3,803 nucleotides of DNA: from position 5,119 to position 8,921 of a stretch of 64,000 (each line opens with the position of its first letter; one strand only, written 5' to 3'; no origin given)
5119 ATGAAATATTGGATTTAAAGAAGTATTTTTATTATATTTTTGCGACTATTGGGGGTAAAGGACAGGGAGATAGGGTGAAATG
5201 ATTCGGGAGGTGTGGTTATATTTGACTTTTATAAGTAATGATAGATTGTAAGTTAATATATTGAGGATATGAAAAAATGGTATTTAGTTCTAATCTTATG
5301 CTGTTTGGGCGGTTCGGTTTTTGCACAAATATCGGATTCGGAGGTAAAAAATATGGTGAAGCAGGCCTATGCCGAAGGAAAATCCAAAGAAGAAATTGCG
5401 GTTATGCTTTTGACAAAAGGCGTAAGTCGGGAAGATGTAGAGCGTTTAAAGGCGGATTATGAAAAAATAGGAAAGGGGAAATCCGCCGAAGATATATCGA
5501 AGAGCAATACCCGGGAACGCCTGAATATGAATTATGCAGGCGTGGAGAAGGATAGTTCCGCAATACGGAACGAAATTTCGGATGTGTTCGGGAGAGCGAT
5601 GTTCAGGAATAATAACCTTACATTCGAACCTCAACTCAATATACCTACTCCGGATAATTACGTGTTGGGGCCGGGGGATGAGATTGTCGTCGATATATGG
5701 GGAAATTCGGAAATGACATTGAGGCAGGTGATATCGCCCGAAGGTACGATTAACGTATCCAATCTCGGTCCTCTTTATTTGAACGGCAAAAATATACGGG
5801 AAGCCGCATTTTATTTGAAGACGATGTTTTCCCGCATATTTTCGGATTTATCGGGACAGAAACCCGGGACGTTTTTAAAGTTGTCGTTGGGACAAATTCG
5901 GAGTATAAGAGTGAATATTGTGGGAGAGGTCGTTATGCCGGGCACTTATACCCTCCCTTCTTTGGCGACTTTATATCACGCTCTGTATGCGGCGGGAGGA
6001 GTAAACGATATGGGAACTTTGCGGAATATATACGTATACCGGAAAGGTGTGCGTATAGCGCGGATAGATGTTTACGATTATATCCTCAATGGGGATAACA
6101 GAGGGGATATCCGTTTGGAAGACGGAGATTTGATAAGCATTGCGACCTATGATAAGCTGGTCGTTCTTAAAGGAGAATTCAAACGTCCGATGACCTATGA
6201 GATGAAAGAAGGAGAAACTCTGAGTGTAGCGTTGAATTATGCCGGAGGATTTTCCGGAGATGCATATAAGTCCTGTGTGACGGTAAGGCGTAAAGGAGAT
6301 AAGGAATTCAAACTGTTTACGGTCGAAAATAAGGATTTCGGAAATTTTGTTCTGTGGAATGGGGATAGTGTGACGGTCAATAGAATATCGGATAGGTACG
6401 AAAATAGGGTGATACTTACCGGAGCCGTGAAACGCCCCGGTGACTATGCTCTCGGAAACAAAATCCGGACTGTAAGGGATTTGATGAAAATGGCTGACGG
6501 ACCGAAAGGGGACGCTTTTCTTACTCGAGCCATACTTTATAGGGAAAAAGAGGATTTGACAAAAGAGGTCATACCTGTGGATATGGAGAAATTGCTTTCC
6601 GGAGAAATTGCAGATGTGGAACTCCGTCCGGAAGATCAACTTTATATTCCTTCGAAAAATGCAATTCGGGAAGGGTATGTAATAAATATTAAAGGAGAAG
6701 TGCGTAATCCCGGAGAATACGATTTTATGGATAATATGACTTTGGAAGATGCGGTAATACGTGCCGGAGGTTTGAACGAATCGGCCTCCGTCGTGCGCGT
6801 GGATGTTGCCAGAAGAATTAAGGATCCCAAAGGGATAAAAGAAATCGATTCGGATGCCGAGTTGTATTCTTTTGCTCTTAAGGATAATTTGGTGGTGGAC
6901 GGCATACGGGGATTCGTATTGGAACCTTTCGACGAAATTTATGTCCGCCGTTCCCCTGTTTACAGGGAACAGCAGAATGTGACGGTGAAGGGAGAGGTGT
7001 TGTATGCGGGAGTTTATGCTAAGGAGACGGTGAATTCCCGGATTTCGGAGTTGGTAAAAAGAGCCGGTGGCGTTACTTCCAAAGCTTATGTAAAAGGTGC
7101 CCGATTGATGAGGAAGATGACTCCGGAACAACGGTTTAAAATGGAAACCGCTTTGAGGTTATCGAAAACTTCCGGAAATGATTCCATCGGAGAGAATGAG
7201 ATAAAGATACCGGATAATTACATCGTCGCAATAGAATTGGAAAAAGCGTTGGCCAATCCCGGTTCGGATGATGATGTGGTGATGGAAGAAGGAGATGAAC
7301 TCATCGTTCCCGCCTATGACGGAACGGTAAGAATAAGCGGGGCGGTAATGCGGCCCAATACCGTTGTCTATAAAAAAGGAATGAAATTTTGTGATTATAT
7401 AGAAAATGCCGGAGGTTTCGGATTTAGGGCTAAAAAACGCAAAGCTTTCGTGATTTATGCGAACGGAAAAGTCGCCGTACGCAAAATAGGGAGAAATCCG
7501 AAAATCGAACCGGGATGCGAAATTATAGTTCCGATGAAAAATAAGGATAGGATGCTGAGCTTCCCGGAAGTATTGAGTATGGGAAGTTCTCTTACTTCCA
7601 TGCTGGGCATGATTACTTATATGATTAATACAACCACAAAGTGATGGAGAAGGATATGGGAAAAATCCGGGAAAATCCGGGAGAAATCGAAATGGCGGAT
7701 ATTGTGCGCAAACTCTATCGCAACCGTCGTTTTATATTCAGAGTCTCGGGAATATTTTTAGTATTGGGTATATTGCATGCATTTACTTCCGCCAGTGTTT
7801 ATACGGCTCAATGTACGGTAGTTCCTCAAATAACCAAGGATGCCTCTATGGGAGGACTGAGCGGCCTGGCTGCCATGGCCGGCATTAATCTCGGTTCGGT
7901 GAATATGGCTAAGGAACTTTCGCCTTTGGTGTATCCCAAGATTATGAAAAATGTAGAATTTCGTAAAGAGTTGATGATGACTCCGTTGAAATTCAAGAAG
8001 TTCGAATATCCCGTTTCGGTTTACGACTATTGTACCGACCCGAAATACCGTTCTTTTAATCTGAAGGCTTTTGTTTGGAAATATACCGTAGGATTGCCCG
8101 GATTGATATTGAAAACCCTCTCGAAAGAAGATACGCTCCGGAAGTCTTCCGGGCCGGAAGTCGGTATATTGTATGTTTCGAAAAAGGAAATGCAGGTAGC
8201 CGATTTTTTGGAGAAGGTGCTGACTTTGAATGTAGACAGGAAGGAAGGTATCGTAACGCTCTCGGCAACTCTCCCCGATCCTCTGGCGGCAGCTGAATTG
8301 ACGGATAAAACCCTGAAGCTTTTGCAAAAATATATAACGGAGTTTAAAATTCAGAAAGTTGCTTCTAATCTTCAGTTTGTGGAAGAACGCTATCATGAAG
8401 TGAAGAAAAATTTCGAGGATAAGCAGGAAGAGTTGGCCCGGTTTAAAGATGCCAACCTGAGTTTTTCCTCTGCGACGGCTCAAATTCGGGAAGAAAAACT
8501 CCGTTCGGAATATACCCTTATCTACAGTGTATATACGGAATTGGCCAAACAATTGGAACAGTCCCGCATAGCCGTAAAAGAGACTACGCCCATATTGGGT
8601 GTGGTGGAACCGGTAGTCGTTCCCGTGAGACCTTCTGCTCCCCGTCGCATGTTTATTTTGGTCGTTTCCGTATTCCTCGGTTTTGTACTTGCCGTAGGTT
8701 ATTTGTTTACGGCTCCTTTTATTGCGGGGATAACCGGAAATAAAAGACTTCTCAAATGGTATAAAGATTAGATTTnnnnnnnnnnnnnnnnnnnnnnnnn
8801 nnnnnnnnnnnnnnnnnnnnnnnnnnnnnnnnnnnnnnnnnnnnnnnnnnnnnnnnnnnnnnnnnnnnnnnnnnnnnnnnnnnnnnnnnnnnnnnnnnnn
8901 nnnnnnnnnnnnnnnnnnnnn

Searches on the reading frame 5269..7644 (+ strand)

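Call 4: search_protein_families(library=pfam, proteins=[window:5269-7644:+], max_evalue=0.01)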
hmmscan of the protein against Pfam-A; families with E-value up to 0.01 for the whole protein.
window:5269-7644:+ (791 aa): 3 families
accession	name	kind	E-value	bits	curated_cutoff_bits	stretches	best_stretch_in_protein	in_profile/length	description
PF10531.15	SLBB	-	7.9e-46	154.1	27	5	472-518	2-47/55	SLBB domain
PF22461.2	SLBB_2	-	1.6e-44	150.3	27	5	214-290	2-78/79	SLBB domain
PF02563.21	Poly_export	-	9.4e-15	55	28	1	126-189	2-65/77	Polysaccharide biosynthesis/export protein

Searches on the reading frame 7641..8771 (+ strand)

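Call 4: search_protein_families(library=pfam, proteins=[window:7641-8771:+], max_evalue=0.01)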
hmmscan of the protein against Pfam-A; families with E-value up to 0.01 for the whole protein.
window:7641-8771:+ (376 aa): 2 families
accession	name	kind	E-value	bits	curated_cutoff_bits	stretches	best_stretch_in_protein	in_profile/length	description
PF02706.20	Wzz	-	8.3e-08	32.9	25.5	1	15-111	2-87/91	Chain length determinant protein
PF13807.11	GNVR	-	1.7e-07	31.5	27.7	1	287-356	9-78/82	G-rich domain on putative tyrosine kinase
